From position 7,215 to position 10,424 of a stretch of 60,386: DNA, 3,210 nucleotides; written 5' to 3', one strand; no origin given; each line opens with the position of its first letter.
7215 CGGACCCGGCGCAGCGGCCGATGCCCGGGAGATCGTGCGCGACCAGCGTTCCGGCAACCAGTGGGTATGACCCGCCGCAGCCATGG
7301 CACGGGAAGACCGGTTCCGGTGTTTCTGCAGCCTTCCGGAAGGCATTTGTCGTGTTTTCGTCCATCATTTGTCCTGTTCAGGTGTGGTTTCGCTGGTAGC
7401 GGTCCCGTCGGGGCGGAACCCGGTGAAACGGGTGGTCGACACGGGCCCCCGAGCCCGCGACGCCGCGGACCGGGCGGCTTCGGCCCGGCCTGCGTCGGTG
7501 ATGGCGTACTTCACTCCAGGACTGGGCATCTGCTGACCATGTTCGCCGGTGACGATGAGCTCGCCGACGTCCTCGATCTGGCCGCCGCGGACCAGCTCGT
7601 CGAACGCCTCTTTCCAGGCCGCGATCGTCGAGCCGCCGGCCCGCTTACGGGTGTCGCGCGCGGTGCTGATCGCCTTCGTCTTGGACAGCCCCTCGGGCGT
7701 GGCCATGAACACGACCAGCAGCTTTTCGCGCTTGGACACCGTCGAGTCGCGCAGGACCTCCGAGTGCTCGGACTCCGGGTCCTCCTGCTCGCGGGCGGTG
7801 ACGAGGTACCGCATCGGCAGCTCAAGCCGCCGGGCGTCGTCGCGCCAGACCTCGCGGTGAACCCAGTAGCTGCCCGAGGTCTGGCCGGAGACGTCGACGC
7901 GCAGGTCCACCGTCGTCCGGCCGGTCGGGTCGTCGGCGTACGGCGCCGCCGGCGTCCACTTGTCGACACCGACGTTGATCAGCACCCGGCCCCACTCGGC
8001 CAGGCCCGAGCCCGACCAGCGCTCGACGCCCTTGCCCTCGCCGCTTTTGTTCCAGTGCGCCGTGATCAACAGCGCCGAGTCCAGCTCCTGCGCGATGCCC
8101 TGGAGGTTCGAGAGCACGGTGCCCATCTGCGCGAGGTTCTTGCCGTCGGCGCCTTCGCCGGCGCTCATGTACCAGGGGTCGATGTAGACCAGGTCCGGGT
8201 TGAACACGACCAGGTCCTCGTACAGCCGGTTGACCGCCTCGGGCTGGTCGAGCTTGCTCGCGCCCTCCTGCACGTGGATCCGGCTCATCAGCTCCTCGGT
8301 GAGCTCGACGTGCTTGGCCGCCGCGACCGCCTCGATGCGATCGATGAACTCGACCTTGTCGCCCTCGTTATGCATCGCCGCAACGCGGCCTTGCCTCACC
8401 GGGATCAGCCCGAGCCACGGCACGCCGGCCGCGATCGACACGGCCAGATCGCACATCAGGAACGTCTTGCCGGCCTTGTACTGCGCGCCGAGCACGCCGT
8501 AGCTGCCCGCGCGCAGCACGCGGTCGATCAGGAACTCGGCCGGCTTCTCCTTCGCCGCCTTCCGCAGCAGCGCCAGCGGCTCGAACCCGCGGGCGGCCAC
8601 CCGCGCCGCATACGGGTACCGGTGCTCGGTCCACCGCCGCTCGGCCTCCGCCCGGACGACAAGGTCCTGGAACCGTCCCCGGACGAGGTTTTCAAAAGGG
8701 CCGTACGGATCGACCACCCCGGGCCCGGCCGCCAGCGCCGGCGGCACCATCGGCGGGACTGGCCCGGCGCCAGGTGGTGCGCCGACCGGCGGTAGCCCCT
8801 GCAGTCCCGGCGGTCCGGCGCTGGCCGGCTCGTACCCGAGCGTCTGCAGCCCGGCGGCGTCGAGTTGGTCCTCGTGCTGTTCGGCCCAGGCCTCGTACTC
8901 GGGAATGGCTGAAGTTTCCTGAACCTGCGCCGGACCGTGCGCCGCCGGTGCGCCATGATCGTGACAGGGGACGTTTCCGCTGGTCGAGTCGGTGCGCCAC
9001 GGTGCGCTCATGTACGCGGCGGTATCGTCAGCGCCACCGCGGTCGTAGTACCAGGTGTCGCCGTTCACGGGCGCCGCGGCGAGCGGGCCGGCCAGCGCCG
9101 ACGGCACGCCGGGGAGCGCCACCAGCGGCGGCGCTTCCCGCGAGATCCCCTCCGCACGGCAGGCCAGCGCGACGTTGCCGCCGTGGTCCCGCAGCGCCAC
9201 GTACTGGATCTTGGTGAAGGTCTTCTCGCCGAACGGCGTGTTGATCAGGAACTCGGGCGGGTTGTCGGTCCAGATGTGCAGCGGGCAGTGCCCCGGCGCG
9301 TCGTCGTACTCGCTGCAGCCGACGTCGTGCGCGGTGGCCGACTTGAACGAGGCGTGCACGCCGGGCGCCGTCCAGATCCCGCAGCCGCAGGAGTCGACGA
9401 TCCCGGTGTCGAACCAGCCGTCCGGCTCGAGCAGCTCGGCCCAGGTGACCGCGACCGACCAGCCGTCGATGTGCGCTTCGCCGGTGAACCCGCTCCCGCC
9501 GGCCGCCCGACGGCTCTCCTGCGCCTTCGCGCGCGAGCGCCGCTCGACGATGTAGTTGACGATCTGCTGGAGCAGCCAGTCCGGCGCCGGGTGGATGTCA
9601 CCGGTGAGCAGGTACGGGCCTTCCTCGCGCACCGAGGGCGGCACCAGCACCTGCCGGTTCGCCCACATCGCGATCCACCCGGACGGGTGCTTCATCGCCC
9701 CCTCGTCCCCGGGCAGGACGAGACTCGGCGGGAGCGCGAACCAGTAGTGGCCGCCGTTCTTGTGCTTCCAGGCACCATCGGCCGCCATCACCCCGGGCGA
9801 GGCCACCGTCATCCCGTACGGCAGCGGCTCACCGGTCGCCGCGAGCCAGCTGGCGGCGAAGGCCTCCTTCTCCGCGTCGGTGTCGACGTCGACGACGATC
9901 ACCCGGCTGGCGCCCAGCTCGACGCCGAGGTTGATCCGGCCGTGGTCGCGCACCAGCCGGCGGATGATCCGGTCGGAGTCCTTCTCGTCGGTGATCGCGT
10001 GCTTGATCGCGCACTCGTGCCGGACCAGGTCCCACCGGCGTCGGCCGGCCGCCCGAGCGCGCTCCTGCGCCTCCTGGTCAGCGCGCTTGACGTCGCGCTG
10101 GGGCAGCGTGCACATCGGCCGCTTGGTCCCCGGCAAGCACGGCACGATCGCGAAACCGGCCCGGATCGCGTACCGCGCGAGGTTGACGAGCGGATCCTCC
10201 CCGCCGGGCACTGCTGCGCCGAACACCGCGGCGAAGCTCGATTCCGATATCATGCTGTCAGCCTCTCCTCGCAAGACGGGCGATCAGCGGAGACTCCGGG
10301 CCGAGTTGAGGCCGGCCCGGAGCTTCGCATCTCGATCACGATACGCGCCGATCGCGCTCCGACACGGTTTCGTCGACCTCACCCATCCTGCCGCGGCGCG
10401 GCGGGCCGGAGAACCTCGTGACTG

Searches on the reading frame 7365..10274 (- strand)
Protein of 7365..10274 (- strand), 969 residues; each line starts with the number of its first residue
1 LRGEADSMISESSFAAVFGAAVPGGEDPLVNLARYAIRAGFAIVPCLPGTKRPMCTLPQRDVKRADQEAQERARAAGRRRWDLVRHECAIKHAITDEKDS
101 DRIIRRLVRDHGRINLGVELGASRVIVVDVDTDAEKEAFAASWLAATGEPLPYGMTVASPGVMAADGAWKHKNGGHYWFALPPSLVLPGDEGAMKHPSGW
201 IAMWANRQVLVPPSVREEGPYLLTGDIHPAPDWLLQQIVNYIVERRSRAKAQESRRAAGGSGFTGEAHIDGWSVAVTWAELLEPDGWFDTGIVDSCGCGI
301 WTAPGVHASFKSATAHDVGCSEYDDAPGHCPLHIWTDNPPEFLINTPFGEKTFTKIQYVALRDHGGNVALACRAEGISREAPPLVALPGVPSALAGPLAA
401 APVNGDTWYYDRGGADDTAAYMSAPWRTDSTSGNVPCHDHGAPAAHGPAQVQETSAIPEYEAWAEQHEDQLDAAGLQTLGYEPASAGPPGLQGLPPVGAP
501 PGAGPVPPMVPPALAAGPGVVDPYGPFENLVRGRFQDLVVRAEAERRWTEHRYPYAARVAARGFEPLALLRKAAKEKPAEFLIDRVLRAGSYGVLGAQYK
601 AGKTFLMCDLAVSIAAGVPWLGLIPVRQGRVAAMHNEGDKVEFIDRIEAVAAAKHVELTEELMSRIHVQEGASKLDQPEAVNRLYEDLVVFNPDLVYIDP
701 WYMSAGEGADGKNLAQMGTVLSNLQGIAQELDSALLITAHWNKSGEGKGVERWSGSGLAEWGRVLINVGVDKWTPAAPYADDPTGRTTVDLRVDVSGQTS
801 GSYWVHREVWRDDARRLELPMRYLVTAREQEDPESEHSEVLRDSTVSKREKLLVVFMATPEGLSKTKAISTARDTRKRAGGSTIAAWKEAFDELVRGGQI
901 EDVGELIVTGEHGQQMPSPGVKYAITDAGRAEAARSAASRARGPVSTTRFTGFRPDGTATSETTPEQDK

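Call 11: search_protein_families(library=pfam, proteins=[window:7365-10274:-], max_evalue=0.01)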
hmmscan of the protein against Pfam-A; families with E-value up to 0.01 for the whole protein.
window:7365-10274:- (969 aa): 2 families
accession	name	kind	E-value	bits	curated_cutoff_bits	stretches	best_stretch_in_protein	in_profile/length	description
PF13481.12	AAA_25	-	3.4e-23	82.7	27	1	574-745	17-194/195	AAA domain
PF09250.16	Prim-Pol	-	6.1e-16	59.7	22.8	1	34-233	3-158/158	Bifunctional DNA primase/polymerase, N-terminal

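Call 12: search_protein_families(library=phrogs, proteins=[window:7365-10274:-], max_evalue=0.001)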
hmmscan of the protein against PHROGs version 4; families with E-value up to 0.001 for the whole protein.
window:7365-10274:- (969 aa): 10 families
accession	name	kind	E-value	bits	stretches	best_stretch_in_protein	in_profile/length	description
phrog_906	-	DNA, RNA and nucleotide metabolism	1.9e-109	368.7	2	9-382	2-384/872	DNA polymerase/primase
phrog_3123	-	unknown function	3.9e-18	66.3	1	575-752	326-519/583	-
phrog_2597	-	DNA, RNA and nucleotide metabolism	1.5e-17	64.5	1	578-758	355-533/747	DNA primase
phrog_1284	-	unknown function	1.4e-11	45.4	1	579-748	24-191/306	-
phrog_19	-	DNA, RNA and nucleotide metabolism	2.5e-09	37.6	1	585-748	348-512/621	DnaB-like replicative helicase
phrog_1156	-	DNA, RNA and nucleotide metabolism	6.5e-09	35.9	1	32-244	16-197/855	DNA primase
phrog_2850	-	unknown function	5.5e-07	29.8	1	557-749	125-314/465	-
phrog_239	-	DNA, RNA and nucleotide metabolism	4.5e-06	26.9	1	582-753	351-529/801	DNA primase/helicase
phrog_25693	-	unknown function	6.3e-06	26.1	1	588-743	49-211/405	-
phrog_13004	-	unknown function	0.00016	21.6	1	577-660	120-204/363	-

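Call 13: search_dna_similar(query=window:7365-10274:-, collection=phages, mode=protein, max_rows=25)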
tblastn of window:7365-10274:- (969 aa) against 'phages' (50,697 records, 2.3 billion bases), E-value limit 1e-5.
Records with a match: 562; places in all: 562; records where one place covers at least 80% of the query: 0.
Best place of each record, by identity: <60% 562.
By first word of the organism name: Mycobacterium 474; Gordonia 30; Streptococcus 13; Corynebacterium 8; Paenibacillus 7; Serratia 6; Nocardia 5; Faecalibacterium 3; Rhodococcus 2; Tsukamurella 2; and 8 more.
By host as written in the record: Mycobacterium smegmatis mc2 155 341; Mycobacterium smegmatis mc#155 78; Gordonia terrae 3612 15; - 12; Mycobacterium smegmatis mc2155 10; Mycobacterium sp. 8; Gordonia rubripertincta NRRL B-16540 7; Mycolicibacterium smegmatis MC2 155 7; and 46 more.
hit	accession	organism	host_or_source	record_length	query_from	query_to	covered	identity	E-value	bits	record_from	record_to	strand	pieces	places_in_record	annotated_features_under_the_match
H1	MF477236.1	Nocardia phage NTR1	Nocardia transvalensis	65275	29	373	36%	41.3%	7e-54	211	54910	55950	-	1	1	putative primase/polymerase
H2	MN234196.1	Gordonia phage CloverMinnie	Gordonia terrae 3612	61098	29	371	35%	41.0%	2e-54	213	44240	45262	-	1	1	51: DNA primase/helicase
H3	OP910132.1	Gordonia phage Wooper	Gordonia rubripertincta NRRL B-16540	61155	29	371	35%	40.7%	3e-54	213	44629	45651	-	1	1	52: RepA-like helicase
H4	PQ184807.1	Gordonia phage MakoManhole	Gordonia rubripertincta NRRL B-16540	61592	29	371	35%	40.3%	4e-55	215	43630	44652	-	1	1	49: RepA-like helicase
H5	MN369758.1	Gordonia phage NHagos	Gordonia rubripertincta NRRL B-16540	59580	34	384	36%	39.3%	3e-54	213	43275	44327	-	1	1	50: DNA primase/helicase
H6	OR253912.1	Gordonia phage MossRose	Gordonia rubripertincta NRRL B-16540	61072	29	371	35%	40.0%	4e-54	212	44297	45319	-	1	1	51: DNA primase/polymerase/helicase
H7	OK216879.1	Gordonia phage AnarQue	Gordonia rubripertincta NRRL B-16540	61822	29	371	35%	39.7%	3e-54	212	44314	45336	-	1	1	51: DNA primase/helicase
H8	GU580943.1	Rhodococcus phage ReqiPine5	Rhodococcus equi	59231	29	378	36%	38.8%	7e-52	205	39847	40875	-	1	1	gp46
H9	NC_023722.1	Rhodococcus phage ReqiPine5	Rhodococcus equi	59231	29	378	36%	38.8%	7e-52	205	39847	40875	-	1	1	DNA polymerase/primase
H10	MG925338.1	Mycobacterium phage ChaChing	Mycobacterium smegmatis mc2 155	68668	27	380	37%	38.3%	4e-48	193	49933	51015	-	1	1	56: DNA primase/polymerase/helicase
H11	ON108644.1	Gordonia phage CaiB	Gordonia rubripertincta NRRL B-16540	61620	29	371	35%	39.3%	3e-52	206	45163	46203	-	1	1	52: DNA primase/polymerase/helicase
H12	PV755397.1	Mycobacterium phage Ben11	Mycobacterium smegmatis mc#155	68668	27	380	37%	38.0%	2e-48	194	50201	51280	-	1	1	56: hypothetical protein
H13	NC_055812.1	Mycobacterium phage Obutu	Mycobacterium smegmatis mc2 155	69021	27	380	37%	38.0%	2e-48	194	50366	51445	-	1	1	57: DNA polymerase/primase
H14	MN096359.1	Mycobacterium phage Obutu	Mycobacterium smegmatis mc2 155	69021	27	380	37%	38.0%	2e-48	194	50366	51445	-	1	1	57: DNA primase/polymerase/helicase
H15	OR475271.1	Mycobacterium phage Devonte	Mycobacterium smegmatis mc#155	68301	27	380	37%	38.0%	2e-48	194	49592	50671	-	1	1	55: DNA primase/polymerase/helicase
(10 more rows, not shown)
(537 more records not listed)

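Call 26: find_related_loci(query=window:7365-10274:-, collection=viral_contigs, flank=10000)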
Query window:7365-10274:- (969 aa) in viral_contigs; peptide patterns used: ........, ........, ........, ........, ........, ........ (x = any residue, [..] = any of these).
3 stretches matched a pattern; 2 encode a relative of the query (tblastn E <= 1e-3); 1 distinct loci.
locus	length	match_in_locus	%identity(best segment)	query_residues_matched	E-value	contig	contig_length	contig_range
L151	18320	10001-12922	80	4-969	0e+0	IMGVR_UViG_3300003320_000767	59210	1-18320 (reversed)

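Call 75: search_solved_structures(query=window:7365-10274:-, max_evalue=0.01)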
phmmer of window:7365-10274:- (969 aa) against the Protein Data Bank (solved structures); distinct sequences matched with E-value up to 0.01: 0.

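Call 101: get_annotated_region(hit=H2, flank=7000)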
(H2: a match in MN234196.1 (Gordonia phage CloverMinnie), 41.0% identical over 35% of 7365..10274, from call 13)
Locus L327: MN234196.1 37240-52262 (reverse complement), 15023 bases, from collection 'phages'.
description: Gordonia phage CloverMinnie, complete genome.
organism: Gordonia phage CloverMinnie (NCBI taxid 2599842)
taxonomy: Viruses; Duplodnaviria; Heunggongvirae; Uroviricota; Caudoviricetes; Sourvirus
host: Gordonia terrae 3612; source: plant parts; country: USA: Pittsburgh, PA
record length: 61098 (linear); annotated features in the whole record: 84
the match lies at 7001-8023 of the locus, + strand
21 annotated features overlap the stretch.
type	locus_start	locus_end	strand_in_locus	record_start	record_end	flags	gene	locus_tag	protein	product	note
CDS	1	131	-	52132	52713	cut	64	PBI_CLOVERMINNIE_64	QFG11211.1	hypothetical protein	-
CDS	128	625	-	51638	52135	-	63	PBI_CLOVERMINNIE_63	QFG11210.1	hypothetical protein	-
CDS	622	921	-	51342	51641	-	62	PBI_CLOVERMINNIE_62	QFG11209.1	hypothetical protein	-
CDS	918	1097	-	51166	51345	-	61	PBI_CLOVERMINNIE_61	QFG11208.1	ribbon-helix-helix DNA binding domain protein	-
CDS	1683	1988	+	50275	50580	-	60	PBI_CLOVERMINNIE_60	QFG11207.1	hypothetical protein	-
CDS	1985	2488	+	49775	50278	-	59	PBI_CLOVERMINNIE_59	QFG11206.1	phosphatase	-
CDS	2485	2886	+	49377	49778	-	58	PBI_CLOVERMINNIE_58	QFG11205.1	hypothetical protein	-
CDS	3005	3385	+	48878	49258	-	57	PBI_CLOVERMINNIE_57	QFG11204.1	hypothetical protein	-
CDS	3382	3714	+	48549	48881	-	56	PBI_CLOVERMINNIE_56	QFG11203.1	hypothetical protein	-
CDS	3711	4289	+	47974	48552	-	55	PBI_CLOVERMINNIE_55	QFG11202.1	hypothetical protein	-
CDS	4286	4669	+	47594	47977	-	54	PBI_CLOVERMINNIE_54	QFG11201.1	hypothetical protein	-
CDS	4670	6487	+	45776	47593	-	53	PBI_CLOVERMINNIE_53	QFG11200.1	DNA polymerase I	-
CDS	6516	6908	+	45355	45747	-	52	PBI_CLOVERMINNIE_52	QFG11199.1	hypothetical protein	-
CDS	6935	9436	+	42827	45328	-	51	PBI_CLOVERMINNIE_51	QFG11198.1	DNA primase/helicase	-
CDS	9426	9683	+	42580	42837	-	50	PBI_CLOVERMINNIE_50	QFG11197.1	hypothetical protein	-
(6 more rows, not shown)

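Call 102: get_annotated_region(hit=H1, flank=7000)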
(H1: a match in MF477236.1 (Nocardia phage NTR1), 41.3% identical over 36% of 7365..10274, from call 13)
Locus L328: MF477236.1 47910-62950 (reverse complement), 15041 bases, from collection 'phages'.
description: Nocardia phage NTR1, complete genome.
organism: Nocardia phage NTR1 (NCBI taxid 2026083)
taxonomy: Viruses; Duplodnaviria; Heunggongvirae; Uroviricota; Caudoviricetes
host: Nocardia transvalensis; source: wastewater; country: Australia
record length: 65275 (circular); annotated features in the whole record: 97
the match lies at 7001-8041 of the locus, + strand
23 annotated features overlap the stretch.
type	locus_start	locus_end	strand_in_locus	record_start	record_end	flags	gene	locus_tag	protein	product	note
CDS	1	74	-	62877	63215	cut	-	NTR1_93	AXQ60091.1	hypothetical protein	Orf93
CDS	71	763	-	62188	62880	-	-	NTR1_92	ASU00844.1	hypothetical protein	Orf92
CDS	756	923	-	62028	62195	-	-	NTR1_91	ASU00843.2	hypothetical protein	Orf91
CDS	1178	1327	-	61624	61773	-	-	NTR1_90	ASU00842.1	hypothetical protein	Orf90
CDS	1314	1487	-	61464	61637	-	-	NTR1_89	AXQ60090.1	hypothetical protein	Orf89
CDS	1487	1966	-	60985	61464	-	-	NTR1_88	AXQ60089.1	hypothetical protein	Orf88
CDS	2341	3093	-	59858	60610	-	-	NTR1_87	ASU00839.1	hypothetical protein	Orf87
CDS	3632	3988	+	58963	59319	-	-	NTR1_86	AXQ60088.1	hypothetical protein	Orf86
CDS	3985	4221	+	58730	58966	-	-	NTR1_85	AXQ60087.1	hypothetical protein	Orf85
CDS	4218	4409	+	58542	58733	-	-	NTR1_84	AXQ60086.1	hypothetical protein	Orf84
CDS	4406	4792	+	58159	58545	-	-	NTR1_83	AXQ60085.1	hypothetical protein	Orf83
CDS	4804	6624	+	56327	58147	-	-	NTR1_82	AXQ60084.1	putative DNA polymerase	Orf82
CDS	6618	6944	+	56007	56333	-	-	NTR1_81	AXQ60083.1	hypothetical protein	Orf81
CDS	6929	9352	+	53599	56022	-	-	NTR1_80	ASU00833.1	putative primase/polymerase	Orf80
CDS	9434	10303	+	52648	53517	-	-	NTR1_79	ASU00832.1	hypothetical protein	Orf79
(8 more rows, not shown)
